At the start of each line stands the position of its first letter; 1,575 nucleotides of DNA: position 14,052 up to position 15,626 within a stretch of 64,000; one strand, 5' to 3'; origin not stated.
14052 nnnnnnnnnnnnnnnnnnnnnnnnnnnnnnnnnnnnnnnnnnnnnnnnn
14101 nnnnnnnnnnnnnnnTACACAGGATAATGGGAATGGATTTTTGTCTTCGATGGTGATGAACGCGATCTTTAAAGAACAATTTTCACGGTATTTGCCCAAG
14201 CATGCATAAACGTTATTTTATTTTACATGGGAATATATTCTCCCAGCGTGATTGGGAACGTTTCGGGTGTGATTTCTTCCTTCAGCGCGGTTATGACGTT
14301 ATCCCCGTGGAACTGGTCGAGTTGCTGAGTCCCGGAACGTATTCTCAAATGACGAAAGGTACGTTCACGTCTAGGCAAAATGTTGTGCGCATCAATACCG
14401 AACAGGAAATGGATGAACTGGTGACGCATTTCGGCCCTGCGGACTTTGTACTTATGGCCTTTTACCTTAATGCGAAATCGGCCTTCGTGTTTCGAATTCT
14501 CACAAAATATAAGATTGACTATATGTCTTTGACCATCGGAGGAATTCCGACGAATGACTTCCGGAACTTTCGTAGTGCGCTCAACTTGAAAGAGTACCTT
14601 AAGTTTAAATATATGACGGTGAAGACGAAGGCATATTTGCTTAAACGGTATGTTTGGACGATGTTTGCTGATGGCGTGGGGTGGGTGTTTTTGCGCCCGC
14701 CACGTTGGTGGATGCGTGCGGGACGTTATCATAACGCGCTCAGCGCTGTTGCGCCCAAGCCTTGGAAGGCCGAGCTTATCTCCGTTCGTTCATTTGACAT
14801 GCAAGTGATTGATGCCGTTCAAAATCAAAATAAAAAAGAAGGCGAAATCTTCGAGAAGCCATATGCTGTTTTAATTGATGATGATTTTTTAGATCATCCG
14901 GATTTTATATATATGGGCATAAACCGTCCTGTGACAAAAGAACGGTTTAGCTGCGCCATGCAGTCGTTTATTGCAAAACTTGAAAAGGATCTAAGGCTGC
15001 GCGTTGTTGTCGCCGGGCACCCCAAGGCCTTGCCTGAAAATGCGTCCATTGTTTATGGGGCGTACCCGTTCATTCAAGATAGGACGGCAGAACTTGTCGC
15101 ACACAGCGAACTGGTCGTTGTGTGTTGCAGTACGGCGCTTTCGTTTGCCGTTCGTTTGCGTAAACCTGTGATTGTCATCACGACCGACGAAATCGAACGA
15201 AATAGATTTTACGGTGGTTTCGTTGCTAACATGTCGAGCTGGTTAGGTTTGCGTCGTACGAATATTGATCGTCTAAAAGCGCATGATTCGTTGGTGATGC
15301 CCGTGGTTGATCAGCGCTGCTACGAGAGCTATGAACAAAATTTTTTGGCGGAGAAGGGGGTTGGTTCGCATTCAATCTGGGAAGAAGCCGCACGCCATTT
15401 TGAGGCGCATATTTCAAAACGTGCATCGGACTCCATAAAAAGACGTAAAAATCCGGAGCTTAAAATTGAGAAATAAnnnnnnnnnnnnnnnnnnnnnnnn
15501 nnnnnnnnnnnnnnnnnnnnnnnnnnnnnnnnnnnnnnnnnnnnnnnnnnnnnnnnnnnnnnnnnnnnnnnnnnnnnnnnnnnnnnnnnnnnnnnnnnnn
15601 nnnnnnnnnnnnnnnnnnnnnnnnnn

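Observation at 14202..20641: AT-richer five-gene radical-chemistry module between the two NulO pathways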

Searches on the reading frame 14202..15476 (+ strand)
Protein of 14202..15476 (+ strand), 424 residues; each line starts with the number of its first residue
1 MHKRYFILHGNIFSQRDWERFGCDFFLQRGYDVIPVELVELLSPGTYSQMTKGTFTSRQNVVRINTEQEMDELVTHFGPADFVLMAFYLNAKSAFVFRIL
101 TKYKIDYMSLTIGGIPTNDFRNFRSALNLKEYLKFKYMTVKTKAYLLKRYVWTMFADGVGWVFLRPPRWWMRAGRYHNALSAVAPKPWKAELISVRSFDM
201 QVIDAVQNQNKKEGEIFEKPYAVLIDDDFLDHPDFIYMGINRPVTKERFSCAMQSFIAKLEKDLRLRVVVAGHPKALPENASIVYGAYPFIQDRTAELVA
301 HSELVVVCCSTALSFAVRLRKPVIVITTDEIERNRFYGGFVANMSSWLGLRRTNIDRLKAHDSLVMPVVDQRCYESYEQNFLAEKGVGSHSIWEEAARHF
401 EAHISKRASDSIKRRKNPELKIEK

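Call 3: search_protein_families(library=pfam, proteins=[window:14202-15476:+], max_evalue=0.01)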
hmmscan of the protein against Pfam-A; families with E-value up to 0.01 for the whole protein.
window:14202-15476:+ (424 aa): 0 families

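Call 4: search_protein_families(library=ncbifam, proteins=[window:14202-15476:+], max_evalue=0.01)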
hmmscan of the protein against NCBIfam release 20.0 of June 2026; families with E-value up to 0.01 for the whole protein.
window:14202-15476:+ (424 aa): 0 families

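Call 8: find_encoding_contigs(protein=window:14202-15476:+, flank=10000, max_places=6)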
Protein window:14202-15476:+ (424 aa): 5 contigs read that carry it; 3 places shown.
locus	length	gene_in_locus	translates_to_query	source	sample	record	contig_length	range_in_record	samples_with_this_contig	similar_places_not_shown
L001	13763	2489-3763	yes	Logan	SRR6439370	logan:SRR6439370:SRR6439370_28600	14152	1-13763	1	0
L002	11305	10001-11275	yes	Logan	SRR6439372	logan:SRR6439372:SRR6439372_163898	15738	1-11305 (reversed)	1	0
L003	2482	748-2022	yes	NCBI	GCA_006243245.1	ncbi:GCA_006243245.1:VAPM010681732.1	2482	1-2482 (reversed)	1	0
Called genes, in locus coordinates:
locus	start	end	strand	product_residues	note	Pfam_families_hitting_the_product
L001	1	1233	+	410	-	?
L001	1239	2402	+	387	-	PF02350:Epimerase_2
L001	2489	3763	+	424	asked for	-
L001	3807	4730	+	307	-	PF04055:Radical_SAM, PF13186:SPASM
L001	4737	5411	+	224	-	PF13489:Methyltransf_23, PF07021:MetW (weak), PF13847:Methyltransf_31, PF01209:Ubie_methyltran (weak), PF08241:Methyltransf_11, PF08242:Methyltransf_12, PF13649:Methyltransf_25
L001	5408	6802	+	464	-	PF02310:B12-binding (weak), PF04055:Radical_SAM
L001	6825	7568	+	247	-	-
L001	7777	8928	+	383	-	PF04055:Radical_SAM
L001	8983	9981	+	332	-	PF01073:3Beta_HSD, PF01370:Epimerase, PF02719:Polysacc_synt_2, PF04321:RmlD_sub_bind, PF05368:NmrA (weak), PF07993:NAD_binding_4 (weak), PF16363:GDP_Man_Dehyd, PF13460:NAD_binding_10, +1 more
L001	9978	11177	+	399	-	PF01041:DegT_DnrJ_EryC1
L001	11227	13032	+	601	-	PF00664:ABC_membrane, PF00005:ABC_tran, PF02463:SMC_N (faint)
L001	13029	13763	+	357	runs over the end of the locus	PF13579:Glyco_trans_4_4 (faint)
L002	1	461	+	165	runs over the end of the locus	PF02357:NusG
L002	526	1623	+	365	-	PF03102:NeuB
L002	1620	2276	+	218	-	PF17836:PglD_N, PF25087:GMPPB_C (faint), PF25084:LbH_EIF2B (faint), PF00132:Hexapep (weak)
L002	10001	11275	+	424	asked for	-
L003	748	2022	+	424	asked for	-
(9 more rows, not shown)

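Call 11: find_homologous_proteins(query=window:14202-15476:+, max_evalue=0.001)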
Query window:14202-15476:+ (424 aa): 9 proteins with E <= 0.001 among 3632 candidates.
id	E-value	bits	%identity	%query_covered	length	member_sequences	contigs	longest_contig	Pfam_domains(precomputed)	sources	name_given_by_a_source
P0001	2.5e-290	980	100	100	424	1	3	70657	-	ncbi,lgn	-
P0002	9.3e-138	478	52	95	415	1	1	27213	-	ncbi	ncbi:hypothetical protein ACFL12_03220 [Pseudomonadota bacterium]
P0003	9.0e-107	376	42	96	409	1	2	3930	-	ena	-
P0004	1.7e-66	243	37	90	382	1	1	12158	-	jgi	jgi:hypothetical protein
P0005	2.5e-40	157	28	95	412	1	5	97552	-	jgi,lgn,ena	-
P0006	3.4e-37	146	30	80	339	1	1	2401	-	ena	-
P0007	2.9e-20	91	26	93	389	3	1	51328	-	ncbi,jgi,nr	ncbi:hypothetical protein N8202_05990 [Gammaproteobacteria bacterium]|jgi:hypothetical protein|nr:hy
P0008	1.8e-18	85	29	64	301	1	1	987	-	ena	-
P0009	2.8e-17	81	33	50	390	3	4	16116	-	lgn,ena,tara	tara:strand:+ start:2174 stop:3346 length:1173 start_codon:yes stop_codon:yes gene_type:complete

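Call 13: find_encoding_contigs(protein=P0002, flank=10000, max_places=2)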
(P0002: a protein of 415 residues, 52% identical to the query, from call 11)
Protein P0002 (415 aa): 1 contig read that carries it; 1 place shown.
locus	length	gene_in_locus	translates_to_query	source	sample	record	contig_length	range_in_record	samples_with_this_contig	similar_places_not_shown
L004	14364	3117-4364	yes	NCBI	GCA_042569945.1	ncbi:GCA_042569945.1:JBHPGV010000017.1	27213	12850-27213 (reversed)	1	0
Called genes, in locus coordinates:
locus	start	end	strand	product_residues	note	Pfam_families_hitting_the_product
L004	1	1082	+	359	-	PF02350:Epimerase_2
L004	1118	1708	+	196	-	PF05175:MTS (faint), PF05401:NodS (weak), PF05724:TPMT (weak), PF13489:Methyltransf_23, PF13847:Methyltransf_31, PF08241:Methyltransf_11, PF08242:Methyltransf_12, PF13649:Methyltransf_25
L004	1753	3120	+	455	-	-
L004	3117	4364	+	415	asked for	-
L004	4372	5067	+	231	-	PF05724:TPMT (weak), PF13489:Methyltransf_23, PF05148:Methyltransf_8 (weak), PF01209:Ubie_methyltran, PF13847:Methyltransf_31, PF08241:Methyltransf_11, PF08242:Methyltransf_12, PF13649:Methyltransf_25, +5 more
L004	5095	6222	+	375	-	-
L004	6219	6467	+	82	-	PF00550:PP-binding (weak)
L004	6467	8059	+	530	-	PF00501:AMP-binding, PF13193:AMP-binding_C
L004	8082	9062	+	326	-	PF00291:PALP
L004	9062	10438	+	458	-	PF00501:AMP-binding, PF27533:CapK_C (weak)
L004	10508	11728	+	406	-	PF01041:DegT_DnrJ_EryC1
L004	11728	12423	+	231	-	PF02348:CTP_transf_3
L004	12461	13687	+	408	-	PF04055:Radical_SAM, PF13186:SPASM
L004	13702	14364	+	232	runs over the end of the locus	PF13489:Methyltransf_23, PF08003:Methyltransf_9 (weak), PF13847:Methyltransf_31, PF08241:Methyltransf_11, PF08242:Methyltransf_12, PF13649:Methyltransf_25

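Call 14: find_encoding_contigs(protein=P0005, flank=10000, max_places=2)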
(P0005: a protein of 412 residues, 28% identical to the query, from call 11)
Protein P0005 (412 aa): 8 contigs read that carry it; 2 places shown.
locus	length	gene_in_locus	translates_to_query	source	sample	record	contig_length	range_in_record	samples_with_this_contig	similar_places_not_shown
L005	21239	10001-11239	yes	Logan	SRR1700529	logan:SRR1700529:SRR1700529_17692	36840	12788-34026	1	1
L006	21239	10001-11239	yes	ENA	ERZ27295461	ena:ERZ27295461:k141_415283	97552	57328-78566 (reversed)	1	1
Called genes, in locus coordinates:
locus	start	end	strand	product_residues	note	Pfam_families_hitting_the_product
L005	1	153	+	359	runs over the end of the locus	PF01073:3Beta_HSD, PF01370:Epimerase, PF02719:Polysacc_synt_2, PF04321:RmlD_sub_bind, PF16363:GDP_Man_Dehyd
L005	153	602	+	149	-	-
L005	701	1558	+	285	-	PF01370:Epimerase, PF16363:GDP_Man_Dehyd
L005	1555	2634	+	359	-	PF03102:NeuB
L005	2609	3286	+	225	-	PF17836:PglD_N, PF25087:GMPPB_C (faint), PF25084:LbH_EIF2B (weak), PF00132:Hexapep (weak)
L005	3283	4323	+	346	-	PF00571:CBS (weak), PF00483:NTP_transferase, PF12804:NTP_transf_3 (weak)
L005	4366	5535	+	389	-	PF00465:Fe-ADH, PF13685:Fe-ADH_2 (weak), PF25137:ADH_Fe_C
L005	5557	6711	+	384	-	PF00155:Aminotran_1_2, PF01053:Cys_Met_Meta_PP, PF00266:Aminotran_5, PF01041:DegT_DnrJ_EryC1, PF01212:Beta_elim_lyase (weak)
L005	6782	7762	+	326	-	PF04055:Radical_SAM, PF13186:SPASM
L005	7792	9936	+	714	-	PF02310:B12-binding (weak), PF04055:Radical_SAM (weak)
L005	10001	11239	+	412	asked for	-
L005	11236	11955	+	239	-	PF02348:CTP_transf_3, PF12804:NTP_transf_3 (weak)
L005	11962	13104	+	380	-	PF01073:3Beta_HSD, PF01370:Epimerase, PF04321:RmlD_sub_bind (weak), PF16363:GDP_Man_Dehyd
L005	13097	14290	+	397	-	PF01041:DegT_DnrJ_EryC1, PF00155:Aminotran_1_2 (weak)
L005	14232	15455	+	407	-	PF02350:Epimerase_2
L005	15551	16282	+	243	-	PF01209:Ubie_methyltran (weak), PF05148:Methyltransf_8 (weak), PF13489:Methyltransf_23, PF13847:Methyltransf_31, PF08241:Methyltransf_11, PF08242:Methyltransf_12, PF13649:Methyltransf_25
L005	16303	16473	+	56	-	-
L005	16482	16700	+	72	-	PF01041:DegT_DnrJ_EryC1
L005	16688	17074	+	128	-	PF01041:DegT_DnrJ_EryC1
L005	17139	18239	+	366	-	PF02350:Epimerase_2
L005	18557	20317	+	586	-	PF00664:ABC_membrane, PF00005:ABC_tran, PF02463:SMC_N (weak)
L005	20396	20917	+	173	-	PF13580:SIS_2 (weak)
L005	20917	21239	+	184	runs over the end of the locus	PF08645:PNK3P, PF00702:Hydrolase, PF13419:HAD_2 (weak), PF13242:Hydrolase_like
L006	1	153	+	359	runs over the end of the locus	PF01073:3Beta_HSD, PF01370:Epimerase, PF02719:Polysacc_synt_2, PF04321:RmlD_sub_bind, PF16363:GDP_Man_Dehyd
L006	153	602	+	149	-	-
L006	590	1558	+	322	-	PF00106:adh_short (weak), PF01370:Epimerase, PF02719:Polysacc_synt_2 (faint), PF04321:RmlD_sub_bind, PF08659:KR (faint), PF16363:GDP_Man_Dehyd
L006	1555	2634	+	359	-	PF03102:NeuB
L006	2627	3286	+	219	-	PF17836:PglD_N, PF25087:GMPPB_C (faint), PF25084:LbH_EIF2B (weak), PF00132:Hexapep (weak)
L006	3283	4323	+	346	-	PF00571:CBS (weak), PF00483:NTP_transferase, PF12804:NTP_transf_3 (weak)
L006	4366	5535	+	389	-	PF00465:Fe-ADH, PF13685:Fe-ADH_2 (weak), PF25137:ADH_Fe_C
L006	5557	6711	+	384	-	PF00155:Aminotran_1_2, PF01053:Cys_Met_Meta_PP, PF00266:Aminotran_5, PF01041:DegT_DnrJ_EryC1, PF01212:Beta_elim_lyase (weak)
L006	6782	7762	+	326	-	PF04055:Radical_SAM, PF13186:SPASM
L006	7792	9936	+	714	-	PF02310:B12-binding (weak), PF04055:Radical_SAM (weak)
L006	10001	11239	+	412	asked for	-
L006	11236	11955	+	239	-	PF02348:CTP_transf_3, PF12804:NTP_transf_3 (weak)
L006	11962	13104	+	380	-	PF01073:3Beta_HSD, PF01370:Epimerase, PF04321:RmlD_sub_bind (weak), PF16363:GDP_Man_Dehyd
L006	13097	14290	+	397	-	PF01041:DegT_DnrJ_EryC1, PF00155:Aminotran_1_2 (weak)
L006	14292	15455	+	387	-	PF02350:Epimerase_2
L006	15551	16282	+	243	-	PF01209:Ubie_methyltran (weak), PF05148:Methyltransf_8 (weak), PF13489:Methyltransf_23, PF13847:Methyltransf_31, PF08241:Methyltransf_11, PF08242:Methyltransf_12, PF13649:Methyltransf_25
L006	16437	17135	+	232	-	PF01041:DegT_DnrJ_EryC1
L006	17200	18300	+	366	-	PF02350:Epimerase_2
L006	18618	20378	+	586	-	PF00664:ABC_membrane, PF00005:ABC_tran, PF02463:SMC_N (weak)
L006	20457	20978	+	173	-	PF13580:SIS_2 (weak)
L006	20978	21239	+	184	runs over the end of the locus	PF08645:PNK3P, PF00702:Hydrolase, PF13419:HAD_2 (weak), PF13242:Hydrolase_like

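Call 15: find_encoding_contigs(protein=P0007, flank=10000, max_places=2)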
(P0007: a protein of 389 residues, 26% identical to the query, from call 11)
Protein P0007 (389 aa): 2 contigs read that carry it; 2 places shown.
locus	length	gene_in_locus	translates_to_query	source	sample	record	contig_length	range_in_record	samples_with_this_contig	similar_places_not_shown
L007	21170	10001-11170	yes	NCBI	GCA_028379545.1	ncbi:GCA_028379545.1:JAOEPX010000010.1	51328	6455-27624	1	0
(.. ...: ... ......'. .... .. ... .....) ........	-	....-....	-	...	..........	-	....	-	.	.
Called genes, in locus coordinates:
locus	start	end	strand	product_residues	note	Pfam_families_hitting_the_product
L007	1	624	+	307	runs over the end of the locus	PF02706:Wzz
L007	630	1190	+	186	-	PF08645:PNK3P (weak), PF13419:HAD_2 (faint), PF13242:Hydrolase_like (weak)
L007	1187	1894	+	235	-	PF00483:NTP_transferase, PF12804:NTP_transf_3 (weak)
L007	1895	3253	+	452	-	PF00571:CBS (faint), PF00288:GHMP_kinases_N, PF08544:GHMP_kinases_C (weak)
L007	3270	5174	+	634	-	PF03102:NeuB, PF08666:SAF, PF01261:AP_endonuc_2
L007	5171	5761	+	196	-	PF13580:SIS_2, PF01380:SIS (faint)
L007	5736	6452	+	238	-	PF02348:CTP_transf_3, PF12804:NTP_transf_3 (weak)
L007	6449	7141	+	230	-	PF00106:adh_short, PF01370:Epimerase (weak), PF02719:Polysacc_synt_2 (weak), PF08659:KR, PF13561:adh_short_C2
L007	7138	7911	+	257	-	PF23441:SDR (weak), PF00106:adh_short, PF13561:adh_short_C2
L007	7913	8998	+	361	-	-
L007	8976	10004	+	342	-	-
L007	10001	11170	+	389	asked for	-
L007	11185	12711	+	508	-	PF01943:Polysacc_synt (weak)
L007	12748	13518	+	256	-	PF03328:HpcH_HpaI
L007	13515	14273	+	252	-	PF02348:CTP_transf_3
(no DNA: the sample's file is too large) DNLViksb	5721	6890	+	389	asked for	-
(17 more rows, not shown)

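Call 28: predict_structure(alignment_id=A1)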
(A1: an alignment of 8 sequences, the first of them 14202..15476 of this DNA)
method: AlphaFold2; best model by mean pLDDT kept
length: 424 residues; sequences in the alignment: 8
mean_pLDDT: 85.5   pTM: 0.84
mean pLDDT of the five models: 85.5, 84.3, 83.2, 83.1, 82.8
residues with pLDDT >= 90: 213; 70-90: 164; 50-70: 42; < 50: 5
segments of 3 or more residues with pLDDT < 50: 422-424
pLDDT, mean of each block of 10 residues (from residue 1): 90 86 94 94 82 59 94 94 90 89 93 78 86 89 81 61 84 72 68 91 83 64 91 75 90 95 95 82 90 90 94 93 95 88 92 92 93 93 87 94 89 70 44
secondary structure, 60 per line:
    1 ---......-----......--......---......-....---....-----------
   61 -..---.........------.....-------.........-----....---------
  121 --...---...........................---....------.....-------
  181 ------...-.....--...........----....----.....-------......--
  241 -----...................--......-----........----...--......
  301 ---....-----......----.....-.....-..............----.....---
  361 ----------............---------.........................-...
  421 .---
elements in order: E4-9 H15-20 H23-28 E32-37 H39-42 H46-49 H67-75 E82-86 H94-102 E108-111 H129-155 H159-162 E169-173 E191-195 H198-208 H213-216 E221-225 H233-238 H246-264 E267-272 H278-285 E290-292 H295-300 E304-307 H313-318 E323-327 H329-333 H335-348 H371-382 H392-416 H418-421

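Call 32: fold_search(model_id=the predicted structure, library=pdb)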
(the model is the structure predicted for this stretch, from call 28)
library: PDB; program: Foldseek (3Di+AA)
matches with E <= 10: 1499; with E <= 0.001: 179
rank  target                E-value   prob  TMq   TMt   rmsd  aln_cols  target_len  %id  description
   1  2iyf_A                1.2e-07  1.00  0.39  0.42  11.7       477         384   10  The crystal structure of macrolide glycosyltransferases: A blueprint for antibiotic engineering (released 2007-03-27)
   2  3beo_A                1.6e-07  1.00  0.41  0.45  10.5       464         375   12  A Structural Basis for the allosteric regulation of non-hydrolyzing UDP-GlcNAc 2-epimerases (released 2008-02-19)
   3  8sxw_A                1.6e-07  1.00  0.42  0.47  10.4       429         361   11  X-ray crystal structure of UDP- 2,3-diacetamido-2,3-dideoxy-glucuronic acid-2-epimerase from Thermus thermophilus stra (released 2023-09-13)
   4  8sfw                  1.7e-07  1.00  0.36  0.36  14.4       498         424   11  Crystal structure of TuUGT202A2 (Tetur22g00270) in complex with quercetin (released 2024-04-17)
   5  8sxv_A                2.5e-07  1.00  0.40  0.46  10.5       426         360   12  X-ray crystal structure of UDP- 2,3-diacetamido-2,3-dideoxy-glucuronic acid-2-epimerase from Thermus thermophilus stra (released 2023-09-13)
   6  3d0q_A                4.8e-07  1.00  0.42  0.46  10.4       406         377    9  Crystal structure of calG3 from Micromonospora echinospora determined in space group I222 (released 2008-06-24)
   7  8syb_B                5.7e-07  1.00  0.40  0.45  10.4       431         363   12  X-ray crystal structure of UDP-2,3-diacetamido-2,3-dideoxy-glucuronic acid-2-epimerase from Thermus thermophilus strai (released 2023-09-13)
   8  3hbm                  8.1e-07  1.00  0.39  0.55   8.1       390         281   11  Crystal Structure of PseG from Campylobacter jejuni (released 2009-05-26)
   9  8sy9_B                8.1e-07  1.00  0.39  0.44  10.6       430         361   10  X-ray crystal structure of UDP-2,3-diacetamido-2,3-dideoxy-glucuronic acid-2-epimerase from Thermus thermophilus strai (released 2023-09-13)
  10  4fkz_A                8.6e-07  1.00  0.41  0.44   9.7       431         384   12  Crystal structure of Bacillus subtilis UDP-GlcNAc 2-epimerase in complex with UDP-GlcNAc and UDP (released 2013-05-08)
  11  4rie_A                8.6e-07  1.00  0.35  0.40  13.8       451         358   14  Landomycin Glycosyltransferase LanGT2 (released 2015-01-28)
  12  3oti_A                1.0e-06  1.00  0.42  0.46   9.7       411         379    9  Crystal Structure of CalG3, Calicheamicin Glycostyltransferase, TDP and calicheamicin T0 bound form (released 2010-12-15)
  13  8sxy_A                1.0e-06  1.00  0.40  0.46  10.1       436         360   10  X-ray crystal structure of UDP- 2,3-diacetamido-2,3-dideoxy-glucuronic acid-2-epimerase from Thermus thermophilus stra (released 2023-09-13)
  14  8sxv_B                1.1e-06  1.00  0.42  0.48  10.5       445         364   11  X-ray crystal structure of UDP- 2,3-diacetamido-2,3-dideoxy-glucuronic acid-2-epimerase from Thermus thermophilus stra (released 2023-09-13)
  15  8sxw_D                1.2e-06  1.00  0.42  0.47  10.4       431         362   11  X-ray crystal structure of UDP- 2,3-diacetamido-2,3-dideoxy-glucuronic acid-2-epimerase from Thermus thermophilus stra (released 2023-09-13)
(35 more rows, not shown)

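Call 38: search_protein_families(library=pfam, proteins=[L004:1753-3120:+, L004:5095-6222:+], max_evalue=0.01)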
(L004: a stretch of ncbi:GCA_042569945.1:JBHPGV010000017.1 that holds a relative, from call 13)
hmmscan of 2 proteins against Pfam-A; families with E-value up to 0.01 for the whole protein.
L004:1753-3120:+ (455 aa): 0 families

L004:5095-6222:+ (375 aa): 1 family
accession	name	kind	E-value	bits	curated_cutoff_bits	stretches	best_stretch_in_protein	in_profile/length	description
PF13527.13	Acetyltransf_9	-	6.6e-05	23.4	25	1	3-108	2-98/127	Acetyltransferase (GNAT) domain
